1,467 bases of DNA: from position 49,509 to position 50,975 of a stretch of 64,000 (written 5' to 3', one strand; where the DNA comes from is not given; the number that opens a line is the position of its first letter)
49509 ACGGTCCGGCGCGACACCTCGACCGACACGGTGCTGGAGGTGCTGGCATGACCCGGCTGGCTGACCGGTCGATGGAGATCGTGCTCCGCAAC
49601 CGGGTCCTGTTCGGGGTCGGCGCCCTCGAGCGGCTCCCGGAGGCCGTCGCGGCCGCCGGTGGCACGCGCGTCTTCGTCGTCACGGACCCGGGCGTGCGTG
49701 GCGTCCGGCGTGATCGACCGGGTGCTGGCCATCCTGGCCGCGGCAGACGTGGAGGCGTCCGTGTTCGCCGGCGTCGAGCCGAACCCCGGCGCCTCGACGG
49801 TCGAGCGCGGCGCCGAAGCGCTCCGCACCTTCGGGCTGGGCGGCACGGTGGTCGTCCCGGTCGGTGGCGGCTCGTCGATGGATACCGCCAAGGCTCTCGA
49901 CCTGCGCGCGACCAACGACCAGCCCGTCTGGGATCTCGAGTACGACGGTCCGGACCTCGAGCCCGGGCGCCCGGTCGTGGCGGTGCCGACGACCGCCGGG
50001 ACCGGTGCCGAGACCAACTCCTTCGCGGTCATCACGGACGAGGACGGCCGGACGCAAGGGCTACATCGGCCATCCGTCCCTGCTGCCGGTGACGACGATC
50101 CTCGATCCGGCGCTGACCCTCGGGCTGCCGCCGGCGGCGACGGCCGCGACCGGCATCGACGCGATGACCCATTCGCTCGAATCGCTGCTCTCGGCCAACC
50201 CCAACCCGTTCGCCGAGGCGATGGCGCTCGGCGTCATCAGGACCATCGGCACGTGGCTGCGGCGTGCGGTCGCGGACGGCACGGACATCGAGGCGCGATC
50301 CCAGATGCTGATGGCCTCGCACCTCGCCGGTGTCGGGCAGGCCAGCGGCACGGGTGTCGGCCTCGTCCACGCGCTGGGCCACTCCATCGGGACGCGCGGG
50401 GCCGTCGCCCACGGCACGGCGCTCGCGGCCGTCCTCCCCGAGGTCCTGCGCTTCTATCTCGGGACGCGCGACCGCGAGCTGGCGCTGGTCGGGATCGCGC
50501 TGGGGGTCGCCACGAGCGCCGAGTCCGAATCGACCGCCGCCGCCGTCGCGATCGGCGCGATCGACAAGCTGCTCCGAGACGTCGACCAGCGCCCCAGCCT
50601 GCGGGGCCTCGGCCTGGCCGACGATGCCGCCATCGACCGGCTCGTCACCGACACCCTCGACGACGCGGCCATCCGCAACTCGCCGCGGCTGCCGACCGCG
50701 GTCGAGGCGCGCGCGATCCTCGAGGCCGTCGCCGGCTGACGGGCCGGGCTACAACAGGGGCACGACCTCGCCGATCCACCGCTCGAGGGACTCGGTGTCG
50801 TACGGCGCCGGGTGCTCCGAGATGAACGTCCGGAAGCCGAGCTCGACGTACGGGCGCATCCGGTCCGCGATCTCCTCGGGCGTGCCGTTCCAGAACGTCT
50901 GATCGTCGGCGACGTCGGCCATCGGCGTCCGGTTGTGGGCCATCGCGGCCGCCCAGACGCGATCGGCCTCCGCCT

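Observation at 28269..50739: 22-kb methylated-amine catabolic neighbourhood with two MttB paralogs and no corrinoid partner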

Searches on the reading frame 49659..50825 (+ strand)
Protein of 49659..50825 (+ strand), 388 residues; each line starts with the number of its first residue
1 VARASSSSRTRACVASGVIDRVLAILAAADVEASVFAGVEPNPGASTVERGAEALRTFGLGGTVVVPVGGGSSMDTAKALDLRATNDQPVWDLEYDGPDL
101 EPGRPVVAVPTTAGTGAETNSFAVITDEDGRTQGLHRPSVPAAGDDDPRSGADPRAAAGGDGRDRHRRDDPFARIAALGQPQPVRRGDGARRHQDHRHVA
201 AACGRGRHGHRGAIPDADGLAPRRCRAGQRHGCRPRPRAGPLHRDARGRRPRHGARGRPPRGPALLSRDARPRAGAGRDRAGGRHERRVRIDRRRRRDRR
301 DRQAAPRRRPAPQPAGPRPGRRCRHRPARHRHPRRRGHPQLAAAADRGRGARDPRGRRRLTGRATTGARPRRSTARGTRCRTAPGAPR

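Call 7: search_protein_families(library=pfam, proteins=[window:49659-50825:+], max_evalue=0.01)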
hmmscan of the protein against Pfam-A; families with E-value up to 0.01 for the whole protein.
window:49659-50825:+ (388 aa): 2 families
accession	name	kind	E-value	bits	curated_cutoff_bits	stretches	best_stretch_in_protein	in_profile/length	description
PF00465.25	Fe-ADH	-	8.8e-32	110.4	31.3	1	15-136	36-155/168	Iron-containing alcohol dehydrogenase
PF13685.12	Fe-ADH_2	-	7.5e-06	26.5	28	1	18-80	34-93/149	Iron-containing alcohol dehydrogenase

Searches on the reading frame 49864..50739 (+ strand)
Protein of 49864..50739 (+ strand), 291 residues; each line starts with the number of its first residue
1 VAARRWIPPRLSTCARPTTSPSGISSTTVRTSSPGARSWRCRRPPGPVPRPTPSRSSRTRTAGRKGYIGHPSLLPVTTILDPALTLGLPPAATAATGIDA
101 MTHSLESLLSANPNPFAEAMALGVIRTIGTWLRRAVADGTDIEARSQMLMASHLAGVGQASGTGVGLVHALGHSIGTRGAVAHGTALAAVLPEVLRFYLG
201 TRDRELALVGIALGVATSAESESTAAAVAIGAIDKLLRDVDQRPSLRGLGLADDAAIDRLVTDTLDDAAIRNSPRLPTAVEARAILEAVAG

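Call 7: search_protein_families(library=pfam, proteins=[window:49864-50739:+], max_evalue=0.01)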
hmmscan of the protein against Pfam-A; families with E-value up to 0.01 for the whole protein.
window:49864-50739:+ (291 aa): 1 family
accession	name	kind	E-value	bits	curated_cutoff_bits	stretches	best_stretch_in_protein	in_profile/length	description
PF25137.1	ADH_Fe_C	-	1.2e-37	130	27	1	93-288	1-192/194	Fe-containing alcohol dehydrogenase family, C-terminal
